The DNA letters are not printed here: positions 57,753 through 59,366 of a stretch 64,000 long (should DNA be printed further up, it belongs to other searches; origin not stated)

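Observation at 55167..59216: Stressosome-type RsbR-RsbS-RsbT module wired to non-canonical outputs in an anaerobe-type genome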

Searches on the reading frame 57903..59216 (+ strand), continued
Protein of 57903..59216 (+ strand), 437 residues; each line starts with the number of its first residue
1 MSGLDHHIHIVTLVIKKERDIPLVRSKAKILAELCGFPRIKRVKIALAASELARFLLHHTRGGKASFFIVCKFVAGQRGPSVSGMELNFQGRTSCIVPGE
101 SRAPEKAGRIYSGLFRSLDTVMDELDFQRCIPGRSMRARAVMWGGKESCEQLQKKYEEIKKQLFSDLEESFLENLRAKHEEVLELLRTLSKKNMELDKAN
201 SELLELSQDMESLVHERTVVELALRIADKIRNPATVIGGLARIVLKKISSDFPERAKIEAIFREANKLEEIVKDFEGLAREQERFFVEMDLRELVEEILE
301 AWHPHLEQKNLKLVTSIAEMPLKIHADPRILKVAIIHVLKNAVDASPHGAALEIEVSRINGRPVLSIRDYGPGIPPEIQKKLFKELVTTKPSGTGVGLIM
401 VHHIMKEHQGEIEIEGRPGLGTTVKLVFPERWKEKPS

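Call 28: find_encoding_contigs(protein=P0030, flank=10000, max_places=1)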
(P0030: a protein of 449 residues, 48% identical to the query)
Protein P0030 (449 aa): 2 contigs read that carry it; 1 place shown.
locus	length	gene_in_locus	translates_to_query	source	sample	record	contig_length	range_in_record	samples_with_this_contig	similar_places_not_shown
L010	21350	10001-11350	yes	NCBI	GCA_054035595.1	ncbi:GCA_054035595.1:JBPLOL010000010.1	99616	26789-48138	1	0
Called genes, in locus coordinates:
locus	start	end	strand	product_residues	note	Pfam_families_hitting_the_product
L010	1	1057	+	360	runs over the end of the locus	PF03462:PCRF, PF16326:ABC_tran_CTD (weak), PF00472:RF-1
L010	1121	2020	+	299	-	PF17827:PrmC_N, PF05175:MTS, PF06325:PrmA (weak), PF13649:Methyltransf_25 (faint)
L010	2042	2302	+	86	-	-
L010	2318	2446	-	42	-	-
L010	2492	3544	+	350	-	PF00154:RecA_N, PF06745:ATPase (faint), PF08423:Rad51, PF01637:ATPase_2 (weak), PF21096:RecA_C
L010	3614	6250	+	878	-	PF01411:tRNA-synt_2c, PF07973:tRNA_SAD, PF02272:DHHA1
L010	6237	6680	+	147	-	PF01909:NTP_transf_2, PF18765:Polbeta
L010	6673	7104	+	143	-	PF01934:HepT-like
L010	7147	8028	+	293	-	PF00989:PAS, PF08448:PAS_4, PF13426:PAS_9, PF01740:STAS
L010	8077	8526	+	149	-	PF01740:STAS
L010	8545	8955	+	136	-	PF13581:HATPase_c_2, PF02518:HATPase_c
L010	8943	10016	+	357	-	PF13581:HATPase_c_2 (weak), PF07228:SpoIIE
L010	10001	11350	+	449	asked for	PF00512:HisKA (weak), PF02518:HATPase_c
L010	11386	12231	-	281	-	PF02195:ParB_N, PF17762:HTH_ParB, PF23552:ParB_C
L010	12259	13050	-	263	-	PF10609:ParA, PF00142:Fer4_NifH, PF01656:CbiA, PF02374:ArsA_ATPase (faint), PF06564:CBP_BcsQ, PF09140:MipZ, PF13614:AAA_31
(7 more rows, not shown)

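Call 34: find_encoding_contigs(protein=P0054, flank=8000, max_places=2)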
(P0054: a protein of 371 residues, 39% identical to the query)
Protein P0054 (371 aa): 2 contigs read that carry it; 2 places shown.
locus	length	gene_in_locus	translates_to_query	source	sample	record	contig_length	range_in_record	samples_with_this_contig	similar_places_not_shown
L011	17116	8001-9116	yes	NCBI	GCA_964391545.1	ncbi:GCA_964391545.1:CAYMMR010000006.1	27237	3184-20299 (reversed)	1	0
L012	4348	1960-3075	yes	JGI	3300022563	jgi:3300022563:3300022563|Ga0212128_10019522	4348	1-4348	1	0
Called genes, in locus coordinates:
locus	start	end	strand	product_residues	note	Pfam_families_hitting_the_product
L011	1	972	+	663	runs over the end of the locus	PF00270:DEAD (faint), PF04851:ResIII, PF17757:UvrB_inter, PF27431:UvrB_3rd, PF00271:Helicase_C, PF12344:UvrB, PF02151:UVR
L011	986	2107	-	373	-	PF04055:Radical_SAM (weak)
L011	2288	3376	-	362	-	PF19346:DUF5924, PF11141:DUF2914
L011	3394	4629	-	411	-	PF00155:Aminotran_1_2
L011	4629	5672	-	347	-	PF00158:Sigma54_activat, PF14532:Sigma54_activ_2, PF00004:AAA (faint), PF07728:AAA_5, PF25601:AAA_lid_14, PF02954:HTH_8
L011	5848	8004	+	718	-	PF13185:GAF_2, PF00989:PAS, PF08448:PAS_4, PF13188:PAS_8, PF13426:PAS_9, PF00512:HisKA, PF02518:HATPase_c, PF00072:Response_reg, +2 more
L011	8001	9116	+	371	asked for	PF00072:Response_reg, PF00512:HisKA (weak), PF02518:HATPase_c, PF13589:HATPase_c_3 (weak)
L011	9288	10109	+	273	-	PF00398:RrnaAD, PF13649:Methyltransf_25 (weak)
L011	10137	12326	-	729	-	PF04879:Molybdop_Fe4S4, PF00384:Molybdopterin, PF01568:Molydop_binding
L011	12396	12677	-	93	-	PF18882:DUF5647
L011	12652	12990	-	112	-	PF24839:DUF7718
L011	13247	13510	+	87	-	-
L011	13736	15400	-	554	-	PF01584:CheW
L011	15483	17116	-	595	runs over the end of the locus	PF12729:4HB_MCP_1, PF00672:HAMP, PF00015:MCPsignal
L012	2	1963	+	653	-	?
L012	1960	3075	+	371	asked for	PF00072:Response_reg, PF00512:HisKA (weak), PF02518:HATPase_c, PF13589:HATPase_c_3 (weak)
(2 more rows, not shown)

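Call 35: find_encoding_contigs(protein=P0050, flank=8000, max_places=2)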
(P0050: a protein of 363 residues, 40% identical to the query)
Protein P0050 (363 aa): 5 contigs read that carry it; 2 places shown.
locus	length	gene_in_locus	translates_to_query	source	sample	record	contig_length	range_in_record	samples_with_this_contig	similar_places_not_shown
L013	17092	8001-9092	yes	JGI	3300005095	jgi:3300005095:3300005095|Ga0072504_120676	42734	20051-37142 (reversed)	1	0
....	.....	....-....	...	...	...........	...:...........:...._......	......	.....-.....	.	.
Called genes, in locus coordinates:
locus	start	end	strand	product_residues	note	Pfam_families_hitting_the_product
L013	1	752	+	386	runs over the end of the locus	PF03916:NrfD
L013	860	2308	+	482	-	PF01656:CbiA, PF13500:AAA_26, PF07685:GATase_3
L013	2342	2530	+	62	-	PF12797:Fer4_2 (faint), PF12837:Fer4_6 (weak), PF13183:Fer4_8 (faint), PF13237:Fer4_10, PF14697:Fer4_21, PF13187:Fer4_9, PF12838:Fer4_7 (weak), PF00037:Fer4 (weak), +1 more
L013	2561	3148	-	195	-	PF14346:DUF4398 (faint)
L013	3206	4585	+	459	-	PF01551:Peptidase_M23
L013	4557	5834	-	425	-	PF00501:AMP-binding, PF14535:AMP-binding_C_2 (faint)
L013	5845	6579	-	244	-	PF00005:ABC_tran, PF13304:AAA_21 (faint)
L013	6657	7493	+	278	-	PF10670:DUF4198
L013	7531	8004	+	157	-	-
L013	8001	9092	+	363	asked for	PF00512:HisKA (weak), PF02518:HATPase_c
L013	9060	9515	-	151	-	PF01927:Mut7-C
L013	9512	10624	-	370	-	PF04015:DUF362, PF00037:Fer4, PF12838:Fer4_7, PF13187:Fer4_9, PF13237:Fer4_10, PF14697:Fer4_21, PF12837:Fer4_6, PF00037:Fer4, +10 more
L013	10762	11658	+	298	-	PF00528:BPD_transp_1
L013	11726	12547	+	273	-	PF00528:BPD_transp_1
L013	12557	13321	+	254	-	PF00005:ABC_tran, PF02463:SMC_N (faint), PF13304:AAA_21 (weak)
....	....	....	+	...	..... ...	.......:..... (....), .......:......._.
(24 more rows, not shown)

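Call 36: search_protein_families(library=pfam, proteins=[P0050, P0054, P0053, P0058, P0103, P0048], max_evalue=0.01)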
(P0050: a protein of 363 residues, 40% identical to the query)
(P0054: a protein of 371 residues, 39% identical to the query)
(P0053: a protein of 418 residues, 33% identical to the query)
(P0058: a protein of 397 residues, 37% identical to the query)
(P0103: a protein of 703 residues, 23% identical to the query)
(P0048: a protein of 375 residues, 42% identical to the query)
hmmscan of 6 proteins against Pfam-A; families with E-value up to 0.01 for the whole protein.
P0050 (363 aa): 4 families
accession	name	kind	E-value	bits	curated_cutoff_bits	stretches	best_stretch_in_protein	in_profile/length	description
PF02518.31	HATPase_c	-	5.5e-25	88.4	26.4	1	257-356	6-109/111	Histidine kinase-, DNA gyrase B-, and HSP90-like ATPase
PF00512.31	HisKA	-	4.9e-07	30.1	26.9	1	147-201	4-57/66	His Kinase A (phospho-acceptor) domain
PF13581.12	HATPase_c_2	-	0.0001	22.8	27.4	1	257-351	32-124/127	Histidine kinase-like ATPase domain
PF14501.12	HATPase_c_5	-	0.00042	20.6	22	1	259-343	8-91/102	GHKL domain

P0054 (371 aa): 7 families
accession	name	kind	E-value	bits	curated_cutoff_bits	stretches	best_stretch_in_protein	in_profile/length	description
PF00072.30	Response_reg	-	6.2e-31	107.3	30.2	1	9-118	1-110/111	Response regulator receiver domain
PF02518.31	HATPase_c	-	6.4e-22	78.5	26.4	1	265-365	5-109/111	Histidine kinase-, DNA gyrase B-, and HSP90-like ATPase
PF13589.12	HATPase_c_3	-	3e-06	27.7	25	1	267-344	4-88/137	Histidine kinase-, DNA gyrase B-, and HSP90-like ATPase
PF00512.31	HisKA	-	4e-06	27.2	26.9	1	156-213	4-60/66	His Kinase A (phospho-acceptor) domain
PF20161.5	VpsR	-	0.00014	22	23.7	1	20-118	21-120/121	VpsR domain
PF06490.17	FleQ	-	0.0026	18.5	22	1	9-127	2-99/108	Flagellar regulatory protein FleQ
PF13581.12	HATPase_c_2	-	0.0055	17.2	27.4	0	273-359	39-123/127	Histidine kinase-like ATPase domain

P0053 (418 aa): 5 families
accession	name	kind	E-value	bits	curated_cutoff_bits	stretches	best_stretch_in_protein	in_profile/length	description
PF02518.31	HATPase_c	-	5.6e-22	78.7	26.4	1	309-409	5-109/111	Histidine kinase-, DNA gyrase B-, and HSP90-like ATPase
PF00072.30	Response_reg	-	1.6e-20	73.8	30.2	1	6-116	1-110/111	Response regulator receiver domain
PF00512.31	HisKA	-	2.8e-05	24.5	26.9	1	203-257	7-60/66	His Kinase A (phospho-acceptor) domain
PF13589.12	HATPase_c_3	-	0.00031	21.2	25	1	311-380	4-80/137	Histidine kinase-, DNA gyrase B-, and HSP90-like ATPase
PF18436.6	HECW1_helix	-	0.0092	16.5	25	0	253-287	15-49/67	Helical box domain of E3 ubiquitin-protein ligase HECW1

P0058 (397 aa): 3 families
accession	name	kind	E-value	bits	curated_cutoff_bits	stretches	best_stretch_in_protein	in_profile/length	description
PF00072.30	Response_reg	-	1.8e-30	105.8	30.2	1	9-118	1-110/111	Response regulator receiver domain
PF02518.31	HATPase_c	-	1.9e-23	83.4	26.4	1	263-364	4-109/111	Histidine kinase-, DNA gyrase B-, and HSP90-like ATPase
PF13589.12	HATPase_c_3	-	5.1e-06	27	25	1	266-343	4-88/137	Histidine kinase-, DNA gyrase B-, and HSP90-like ATPase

P0103 (703 aa): 4 families
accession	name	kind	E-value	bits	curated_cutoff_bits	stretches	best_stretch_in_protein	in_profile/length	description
PF02518.31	HATPase_c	-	7.4e-41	139.5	26.4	2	334-442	2-107/111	Histidine kinase-, DNA gyrase B-, and HSP90-like ATPase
PF00072.30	Response_reg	-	3.8e-31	108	30.2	2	584-686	1-101/111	Response regulator receiver domain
PF13581.12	HATPase_c_2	-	3.5e-19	69.5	27.4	2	15-131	7-127/127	Histidine kinase-like ATPase domain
PF00512.31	HisKA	-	1.7e-18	66.9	26.9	1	219-287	1-66/66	His Kinase A (phospho-acceptor) domain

P0048 (375 aa): 3 families
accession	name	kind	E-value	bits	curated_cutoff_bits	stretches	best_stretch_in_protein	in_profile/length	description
PF02518.31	HATPase_c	-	5e-09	37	26.4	1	266-367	5-109/111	Histidine kinase-, DNA gyrase B-, and HSP90-like ATPase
PF13581.12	HATPase_c_2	-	0.00068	20.1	27.4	1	272-344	41-113/127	Histidine kinase-like ATPase domain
PF00512.31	HisKA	-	0.00078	19.9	26.9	0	163-216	9-61/66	His Kinase A (phospho-acceptor) domain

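Call 37: find_related_loci(query=A1, collection=genome_contigs, flank=8000)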
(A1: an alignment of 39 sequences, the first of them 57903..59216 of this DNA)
Query A1 (437 aa) in genome_contigs; peptide patterns used: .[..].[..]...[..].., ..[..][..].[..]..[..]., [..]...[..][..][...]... (x = any residue, [..] = any of these).
429 stretches matched a pattern; 309 encode a relative of the query (tblastn E <= 1e-3); the best 80 are kept; 80 distinct loci.
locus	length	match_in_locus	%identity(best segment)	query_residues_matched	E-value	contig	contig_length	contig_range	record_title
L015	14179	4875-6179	88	1-435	0e+0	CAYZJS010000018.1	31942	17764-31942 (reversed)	MAG TPA_asm: uncultured Thermodesulfatator sp. isolate binchicken_co219_454 genome assembly, contig: k141_845491, whole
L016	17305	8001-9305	77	1-435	0e+0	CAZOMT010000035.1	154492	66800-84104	MAG TPA_asm: uncultured Thermodesulfatator sp. isolate binchicken_co219_236 genome assembly, contig: k141_171643, whole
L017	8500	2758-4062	78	1-435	0e+0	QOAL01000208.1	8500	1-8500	MAG: Thermodesulfatator sp. isolate MAG 87 Ga0232637_10001446, whole genome shotgun sequence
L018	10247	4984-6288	73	1-435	0e+0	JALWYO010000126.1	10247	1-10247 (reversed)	MAG: Deltaproteobacteria bacterium isolate T2_metabat1_scaf2bin.014 T2_NODE_8647_length_10247_cov_2.327470, whole genome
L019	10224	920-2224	61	1-437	3e-177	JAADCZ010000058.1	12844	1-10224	MAG: Thermodesulfobacteriota bacterium isolate L_MaxBin.058 contig-127_5429, whole genome shotgun sequence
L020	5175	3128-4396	60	5-435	8e-167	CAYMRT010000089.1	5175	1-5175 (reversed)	MAG TPA_asm: uncultured Desulfobacterales bacterium isolate binchicken_co219_51 genome assembly, contig: k141_1234739, w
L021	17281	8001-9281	59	1-434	2e-163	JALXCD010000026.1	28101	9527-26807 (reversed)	MAG: Deltaproteobacteria bacterium isolate T2_metabat2_scaf2bin.141 T2_NODE_1237_length_28101_cov_1.905126, whole genome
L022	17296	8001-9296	60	1-435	2e-163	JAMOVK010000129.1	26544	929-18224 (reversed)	MAG: Deltaproteobacteria bacterium isolate PIR-30_metabat2_scaf2bin.024 PIR-30_scaffold_582_c1, whole genome shotgun seq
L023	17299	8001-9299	60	1-434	2e-162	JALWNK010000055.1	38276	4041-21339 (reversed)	MAG: Deltaproteobacteria bacterium isolate M17_metabat2_scaf2bin.252 M17_NODE_595_length_38276_cov_9.435005, whole genom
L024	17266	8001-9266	58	6-435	3e-162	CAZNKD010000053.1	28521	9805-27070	MAG TPA_asm: uncultured Desulfobacterales bacterium isolate binchicken_co219_102 genome assembly, contig: k141_83690, wh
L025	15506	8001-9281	58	1-434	5e-162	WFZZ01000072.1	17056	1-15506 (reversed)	MAG: Deltaproteobacteria bacterium isolate S143_37 k151_222056, whole genome shotgun sequence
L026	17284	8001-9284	57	1-435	4e-160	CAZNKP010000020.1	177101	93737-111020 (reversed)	MAG TPA_asm: uncultured Desulfobacterales bacterium isolate binchicken_co219_284 genome assembly, contig: k141_58615, wh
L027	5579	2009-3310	57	1-437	5e-160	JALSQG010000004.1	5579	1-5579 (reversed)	MAG: Deltaproteobacteria bacterium isolate 356-284_metabat2_scaf2bin.123 356-284_scaffold_11164_c1, whole genome shotgun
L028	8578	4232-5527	59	1-435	2e-155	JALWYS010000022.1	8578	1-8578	MAG: Deltaproteobacteria bacterium isolate T2_metabat1_scaf2bin.029 T2_NODE_12251_length_8578_cov_3.771625, whole genome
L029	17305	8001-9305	77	1-435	0e+0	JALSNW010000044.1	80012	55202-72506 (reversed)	MAG: Deltaproteobacteria bacterium isolate 356-284_metabat1_scaf2bin.060 356-284_scaffold_64_c1, whole genome shotgun se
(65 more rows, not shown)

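Call 38: find_encoding_contigs(protein=P0108, flank=6000, max_places=1)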
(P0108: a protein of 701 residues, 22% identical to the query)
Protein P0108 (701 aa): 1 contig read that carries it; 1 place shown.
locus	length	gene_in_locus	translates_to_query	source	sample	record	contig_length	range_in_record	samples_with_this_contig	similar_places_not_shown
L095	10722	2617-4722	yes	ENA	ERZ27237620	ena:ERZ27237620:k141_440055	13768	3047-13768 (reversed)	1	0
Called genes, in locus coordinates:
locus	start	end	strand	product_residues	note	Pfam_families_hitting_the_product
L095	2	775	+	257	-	?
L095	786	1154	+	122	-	PF01740:STAS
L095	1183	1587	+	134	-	PF13581:HATPase_c_2, PF02518:HATPase_c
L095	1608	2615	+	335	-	PF13581:HATPase_c_2, PF07228:SpoIIE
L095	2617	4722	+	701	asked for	PF13581:HATPase_c_2, PF02518:HATPase_c, PF00512:HisKA, PF02518:HATPase_c, PF00072:Response_reg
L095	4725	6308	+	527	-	PF00072:Response_reg, PF00512:HisKA, PF02518:HATPase_c, PF00072:Response_reg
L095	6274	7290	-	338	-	PF01557:FAA_hydrolase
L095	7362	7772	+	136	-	PF02962:CHMI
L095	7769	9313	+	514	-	PF00171:Aldedh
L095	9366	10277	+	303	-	PF00701:DHDPS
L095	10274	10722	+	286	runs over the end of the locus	PF01557:FAA_hydrolase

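Call 42: predict_structure(alignment_id=A1)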
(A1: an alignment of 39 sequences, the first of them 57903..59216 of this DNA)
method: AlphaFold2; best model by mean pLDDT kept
length: 437 residues; sequences in the alignment: 39
mean_pLDDT: 78.6   pTM: 0.44
mean pLDDT of the five models: 78.6, 76.9, 75.3, 74.8, 74.4
residues with pLDDT >= 90: 87; 70-90: 249; 50-70: 76; < 50: 25
segments of 3 or more residues with pLDDT < 50: 98-102, 386-396
pLDDT, mean of each block of 10 residues (from residue 1): 64 87 90 90 93 88 88 59 87 63 52 80 84 81 85 81 65 68 78 81 66 59 66 85 89 90 88 74 78 91 80 89 87 87 83 91 91 75 53 55 82 82 89 60
secondary structure, 60 per line:
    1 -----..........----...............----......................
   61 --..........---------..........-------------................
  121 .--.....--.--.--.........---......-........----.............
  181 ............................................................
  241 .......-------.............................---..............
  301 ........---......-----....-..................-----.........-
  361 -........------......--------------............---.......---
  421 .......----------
elements in order: E6-15 H20-34 H39-60 E63-72 E82-91 H105-121 E124-128 E137-145 H149-154 H156-163 H168-247 H255-283 E287-290 H291-308 E312-317 E323-326 H328-345 E351-359 E362-369 H376-381 H396-407 E411-417 E421-427

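Call 50: find_homologous_proteins(query=P0054, max_evalue=1e-10)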
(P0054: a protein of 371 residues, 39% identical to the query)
Query P0054 (371 aa): 2874 proteins with E <= 1e-10 among 8000 candidates; the best 120 are listed.
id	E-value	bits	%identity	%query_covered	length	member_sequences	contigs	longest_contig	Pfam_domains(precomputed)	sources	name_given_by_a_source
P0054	2.2e-233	792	100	100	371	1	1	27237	PF02518.32,PF00512.32,PF13589.13,PF00072.31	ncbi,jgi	-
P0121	4.0e-176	603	76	100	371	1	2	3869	PF02518.32,PF00512.32,PF00072.31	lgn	-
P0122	2.0e-167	575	88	84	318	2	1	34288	PF02518.32,PF13589.13,PF00072.31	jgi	jgi:signal transduction histidine kinase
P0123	1.4e-152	526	64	100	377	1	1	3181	PF02518.32,PF00512.32,PF00072.31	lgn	-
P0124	1.3e-150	519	66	100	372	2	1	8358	PF02518.32,PF00072.31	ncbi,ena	-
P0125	9.1e-146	503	61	100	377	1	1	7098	PF02518.32,PF00072.31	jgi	jgi:signal transduction histidine kinase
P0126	7.2e-145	501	61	100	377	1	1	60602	PF02518.32,PF00072.31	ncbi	-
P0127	2.3e-144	499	61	99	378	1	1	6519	PF02518.32,PF00072.31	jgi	jgi:signal transduction histidine kinase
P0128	6.2e-144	497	62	99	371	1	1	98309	PF13581.13,PF02518.32,PF13589.13,PF00072.31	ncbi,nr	ncbi:MAG: response regulator [Nitrospirae bacterium]|nr:response regulator [Nitrospirota bacterium]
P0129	3.3e-143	495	61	99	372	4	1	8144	PF02518.32,PF00072.31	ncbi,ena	-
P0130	3.4e-143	495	61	99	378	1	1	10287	PF02518.32,PF00072.31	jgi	-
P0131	3.4e-143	495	62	99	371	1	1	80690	PF02518.32,PF00072.31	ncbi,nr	ncbi:MAG: response regulator [Nitrospirae bacterium]|nr:response regulator [Nitrospirota bacterium]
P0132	7.1e-143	494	60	94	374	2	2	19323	PF02518.32,PF00072.31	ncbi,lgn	-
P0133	8.2e-143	494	62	99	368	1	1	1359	PF02518.32,PF00072.31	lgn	-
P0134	1.2e-142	493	61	99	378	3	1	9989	PF02518.32,PF00072.31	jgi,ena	-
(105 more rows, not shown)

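Call 55: list_cluster_members(proteins=[P0001])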
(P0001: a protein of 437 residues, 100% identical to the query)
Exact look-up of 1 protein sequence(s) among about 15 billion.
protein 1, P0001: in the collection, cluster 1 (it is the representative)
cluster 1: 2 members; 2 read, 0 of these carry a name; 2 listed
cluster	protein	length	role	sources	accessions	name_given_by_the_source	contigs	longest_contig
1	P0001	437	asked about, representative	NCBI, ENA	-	-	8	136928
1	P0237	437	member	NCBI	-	-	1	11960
